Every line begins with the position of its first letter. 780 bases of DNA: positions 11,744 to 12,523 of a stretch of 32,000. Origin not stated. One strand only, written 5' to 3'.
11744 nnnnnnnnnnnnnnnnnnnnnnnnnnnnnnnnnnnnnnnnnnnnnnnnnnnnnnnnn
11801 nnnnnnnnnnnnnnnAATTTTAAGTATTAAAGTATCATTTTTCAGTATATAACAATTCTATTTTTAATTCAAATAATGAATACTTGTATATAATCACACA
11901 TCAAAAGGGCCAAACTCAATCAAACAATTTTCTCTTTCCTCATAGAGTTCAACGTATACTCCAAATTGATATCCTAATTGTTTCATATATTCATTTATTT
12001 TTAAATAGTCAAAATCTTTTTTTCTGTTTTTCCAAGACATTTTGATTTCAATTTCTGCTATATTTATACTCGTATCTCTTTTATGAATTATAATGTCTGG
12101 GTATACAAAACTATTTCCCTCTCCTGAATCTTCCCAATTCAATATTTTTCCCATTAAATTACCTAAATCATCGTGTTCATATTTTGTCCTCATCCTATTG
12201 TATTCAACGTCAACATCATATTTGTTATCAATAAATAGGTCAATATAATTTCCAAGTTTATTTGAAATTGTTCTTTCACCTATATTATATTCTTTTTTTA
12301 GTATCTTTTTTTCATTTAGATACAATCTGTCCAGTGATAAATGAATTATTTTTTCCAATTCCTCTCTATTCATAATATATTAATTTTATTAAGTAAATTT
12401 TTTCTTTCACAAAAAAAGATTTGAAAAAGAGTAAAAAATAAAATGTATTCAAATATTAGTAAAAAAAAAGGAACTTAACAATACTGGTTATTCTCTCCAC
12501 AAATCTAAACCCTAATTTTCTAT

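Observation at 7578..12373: AT-rich six-gene island between clpX and serB: candidate undescribed conflict (defence or toxin/immunity) locus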

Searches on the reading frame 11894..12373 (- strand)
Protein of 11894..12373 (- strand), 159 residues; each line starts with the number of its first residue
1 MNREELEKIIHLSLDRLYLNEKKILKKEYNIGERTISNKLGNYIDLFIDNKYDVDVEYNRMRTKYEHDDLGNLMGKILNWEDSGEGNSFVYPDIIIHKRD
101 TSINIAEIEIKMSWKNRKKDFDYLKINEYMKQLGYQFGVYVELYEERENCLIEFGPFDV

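Call 3: search_protein_families(library=pfam, proteins=[window:11894-12373:-], max_evalue=1)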
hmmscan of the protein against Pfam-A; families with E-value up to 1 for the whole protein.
window:11894-12373:- (159 aa): 0 families

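Call 4: search_protein_families(library=padloc, proteins=[window:11894-12373:-], max_evalue=1)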
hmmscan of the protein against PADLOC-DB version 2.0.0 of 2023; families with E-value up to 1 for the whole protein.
window:11894-12373:- (159 aa): 1 family
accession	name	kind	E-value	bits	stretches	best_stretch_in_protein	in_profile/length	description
PDLC03986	PD-Lambda-3_A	-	6.6e-17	59.9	1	8-148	18-150/159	-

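Call 5: search_protein_families(library=ncbifam, proteins=[window:11894-12373:-], max_evalue=1)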
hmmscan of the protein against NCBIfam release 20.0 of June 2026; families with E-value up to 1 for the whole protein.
window:11894-12373:- (159 aa): 0 families

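Call 6: search_protein_families(library=phrogs, proteins=[window:11894-12373:-], max_evalue=1)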
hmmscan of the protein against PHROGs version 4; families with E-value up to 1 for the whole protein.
window:11894-12373:- (159 aa): 1 family
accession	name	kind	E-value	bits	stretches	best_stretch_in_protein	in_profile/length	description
phrog_17982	-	unknown function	0.2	11.6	1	61-112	243-298/390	-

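Call 73: search_dna_similar(query=window:11894-12373:-, collection=plasmids, mode=protein, max_evalue=0.001, max_rows=15)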
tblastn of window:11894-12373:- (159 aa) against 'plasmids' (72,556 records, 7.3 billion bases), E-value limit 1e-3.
Records with a match: 31; places in all: 31; records where one place covers at least 80% of the query: 28.
Best place of each record, by identity: <60% 31.
By first word of the organism name: Klebsiella 12; Raoultella 5; Salmonella 3; Xanthomonas 3; Enterobacter 2; Escherichia 2; Photobacterium 1; Serratia 1; Pukyongiella 1; Ralstonia 1.
By predicted mobility (MOB-suite, as given by PLSDB): conjugative 26; non-mobilizable 4; mobilizable 1.
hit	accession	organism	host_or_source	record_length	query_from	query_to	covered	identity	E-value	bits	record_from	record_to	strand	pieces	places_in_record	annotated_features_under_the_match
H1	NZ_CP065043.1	Photobacterium damselae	Seriola lalandi,cell culture,caudal ...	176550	13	143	82%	36.1%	6e-10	64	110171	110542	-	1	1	hypothetical protein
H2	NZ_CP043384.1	Enterobacter hormaechei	Homo sapiens,pure culture,blood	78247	1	151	95%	28.4%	5e-7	55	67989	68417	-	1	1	hypothetical protein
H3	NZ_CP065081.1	Salmonella enterica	Homo sapiens,cell culture,stool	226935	1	151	95%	28.4%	5e-7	55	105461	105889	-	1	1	hypothetical protein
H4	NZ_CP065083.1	Salmonella enterica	Homo sapiens,cell culture,stool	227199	1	151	95%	28.4%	5e-7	55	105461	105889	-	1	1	hypothetical protein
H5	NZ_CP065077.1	Salmonella enterica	Homo sapiens,cell culture,stool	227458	1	151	95%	28.4%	5e-7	55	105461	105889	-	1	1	hypothetical protein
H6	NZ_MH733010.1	Klebsiella pneumoniae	-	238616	1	151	95%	28.4%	5e-7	55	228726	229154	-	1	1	hypothetical protein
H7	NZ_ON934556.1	Escherichia coli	-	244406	1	151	95%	28.4%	5e-7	55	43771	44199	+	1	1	hypothetical protein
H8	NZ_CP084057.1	Escherichia coli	Procambarus clarkii,cell culture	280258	1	151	95%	28.4%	5e-7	55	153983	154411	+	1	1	hypothetical protein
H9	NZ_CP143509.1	Klebsiella pneumoniae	cell culture,Human rectal swab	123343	4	151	93%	28.9%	2e-5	50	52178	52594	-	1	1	none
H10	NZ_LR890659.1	Serratia marcescens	Homo sapiens,rectal swab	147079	4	151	93%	28.9%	2e-5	50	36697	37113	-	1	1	none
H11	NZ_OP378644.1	Klebsiella michiganensis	-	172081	4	151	93%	28.9%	2e-5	50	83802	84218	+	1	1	none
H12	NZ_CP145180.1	Raoultella ornithinolytica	Hospital waste water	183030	4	151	93%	28.9%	2e-5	50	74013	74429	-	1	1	none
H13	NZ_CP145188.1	Raoultella ornithinolytica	-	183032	4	151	93%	28.9%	2e-5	50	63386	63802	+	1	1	none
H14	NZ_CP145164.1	Raoultella ornithinolytica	-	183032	4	151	93%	28.9%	2e-5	50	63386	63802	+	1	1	none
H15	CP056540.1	Klebsiella oxytoca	culture,Freshwater sample from ...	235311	4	151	93%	28.9%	2e-5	50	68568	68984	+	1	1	none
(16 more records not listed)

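Call 75: get_annotated_region(hit=H7, flank=4000)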
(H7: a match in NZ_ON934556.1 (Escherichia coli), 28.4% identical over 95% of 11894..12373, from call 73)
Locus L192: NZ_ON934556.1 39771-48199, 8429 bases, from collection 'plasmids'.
description: Escherichia coli plasmid p22Q34-1, complete sequence
organism: Escherichia coli (NCBI taxid 562)
taxonomy: Bacteria; Pseudomonadota; Gammaproteobacteria; Enterobacterales; Enterobacteriaceae; Escherichia; Escherichia coli
host: -; source: -; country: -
typing (MOB-suite, as given by PLSDB): conjugative; replicon IncHI1B; relaxase MOBH; mating-pair formation MPF_F
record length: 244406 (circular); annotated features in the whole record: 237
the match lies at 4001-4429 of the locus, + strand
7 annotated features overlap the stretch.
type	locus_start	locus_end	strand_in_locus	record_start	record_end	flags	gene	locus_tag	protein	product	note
CDS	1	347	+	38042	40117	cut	brxL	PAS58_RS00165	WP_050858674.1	protease Lon-related BREX system protein BrxL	GO:0008150 - biological_process [Evidence IEA]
CDS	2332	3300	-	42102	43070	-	-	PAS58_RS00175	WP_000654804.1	IS5-like element IS903B family transposase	GO:0006313 - DNA transposition [Evidence IEA]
CDS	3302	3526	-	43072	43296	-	-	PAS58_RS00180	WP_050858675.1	hypothetical protein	-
CDS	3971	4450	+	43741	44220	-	-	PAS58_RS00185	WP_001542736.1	hypothetical protein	-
CDS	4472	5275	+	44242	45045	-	-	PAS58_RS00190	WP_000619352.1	TIGR02391 family protein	-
CDS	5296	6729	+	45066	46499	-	-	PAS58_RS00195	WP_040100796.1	restriction endonuclease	GO:0009307 - DNA restriction-modification system [Evidence IEA]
CDS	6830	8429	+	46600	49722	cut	-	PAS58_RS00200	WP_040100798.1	hypothetical protein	-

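Call 96: find_related_loci(query=window:11894-12373:-, collection=viral_contigs, flank=5000)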
Query window:11894-12373:- (159 aa) in viral_contigs; peptide patterns used: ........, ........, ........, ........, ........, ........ (x = any residue, [..] = any of these).
24 stretches matched a pattern, but none encodes a relative of the query by tblastn (E <= 1e-3).

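Call 100: search_solved_structures(query=window:11894-12373:-, max_evalue=1)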
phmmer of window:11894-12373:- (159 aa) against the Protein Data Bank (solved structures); distinct sequences matched with E-value up to 1: 3.
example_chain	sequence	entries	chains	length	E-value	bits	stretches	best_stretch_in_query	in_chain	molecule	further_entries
4tqg_A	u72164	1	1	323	0.21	14.9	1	30-111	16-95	Putative dTDP-d-glucose 4 6-dehydratase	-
6sl4_A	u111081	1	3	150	0.37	14.1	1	82-157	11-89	Type 3a cellulose-binding domain protein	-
6j9c_A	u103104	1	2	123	0.4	14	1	66-149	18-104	B3 domain-containing transcription factor LEC2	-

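Call 106: search_protein_families(library=padloc, proteins=[L192:3971-4450:+, L192:4472-5275:+, L192:5296-6729:+], max_evalue=0.001)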
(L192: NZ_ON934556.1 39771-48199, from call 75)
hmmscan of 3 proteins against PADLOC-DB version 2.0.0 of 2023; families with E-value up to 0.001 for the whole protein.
L192:3971-4450:+ (159 aa): 1 family
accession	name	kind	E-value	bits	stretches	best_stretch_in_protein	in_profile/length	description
PDLC03986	PD-Lambda-3_A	-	2.3e-100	331.1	1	1-159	1-159/159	-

L192:4472-5275:+ (267 aa): 3 families
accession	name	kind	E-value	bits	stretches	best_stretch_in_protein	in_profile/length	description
PDLC03987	PD-Lambda-3_B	-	1.2e-179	593.3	1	1-266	1-266/270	-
PDLC03988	PD-Lambda-3_B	-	3.1e-149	492.4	1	1-218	1-218/222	-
PDLC02412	Aga_HEPN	-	1.6e-15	55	1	140-255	252-368/382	Class II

L192:5296-6729:+ (477 aa): 0 families

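Call 107: get_annotated_region(hit=H1, flank=3500)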
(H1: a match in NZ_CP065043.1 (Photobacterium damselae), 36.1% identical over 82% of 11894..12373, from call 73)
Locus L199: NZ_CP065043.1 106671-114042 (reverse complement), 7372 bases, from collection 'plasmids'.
description: Photobacterium damselae subsp. damselae strain AS-16-0963-3 plasmid pPHDD1, complete sequence
organism: Photobacterium damselae (NCBI taxid 85581)
taxonomy: Bacteria; Pseudomonadota; Gammaproteobacteria; Vibrionales; Vibrionaceae; Photobacterium; Photobacterium damselae
host: -; source: Seriola lalandi,cell culture,caudal kidney,farmed fish; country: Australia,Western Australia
typing (MOB-suite, as given by PLSDB): conjugative; relaxase MOBF; mating-pair formation MPF_F
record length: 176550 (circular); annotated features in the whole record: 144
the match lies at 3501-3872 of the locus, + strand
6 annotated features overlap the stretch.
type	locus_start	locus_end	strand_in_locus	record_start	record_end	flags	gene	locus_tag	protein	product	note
CDS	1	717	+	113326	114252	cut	-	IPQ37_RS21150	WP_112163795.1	porin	-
CDS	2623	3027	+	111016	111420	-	-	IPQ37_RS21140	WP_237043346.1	hypothetical protein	-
CDS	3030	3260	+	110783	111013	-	-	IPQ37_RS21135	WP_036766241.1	hypothetical protein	-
CDS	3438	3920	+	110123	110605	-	-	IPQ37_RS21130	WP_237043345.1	hypothetical protein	-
CDS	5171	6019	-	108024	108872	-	-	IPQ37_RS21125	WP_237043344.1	serine protease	-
CDS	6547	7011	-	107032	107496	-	-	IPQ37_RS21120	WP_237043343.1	hypothetical protein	-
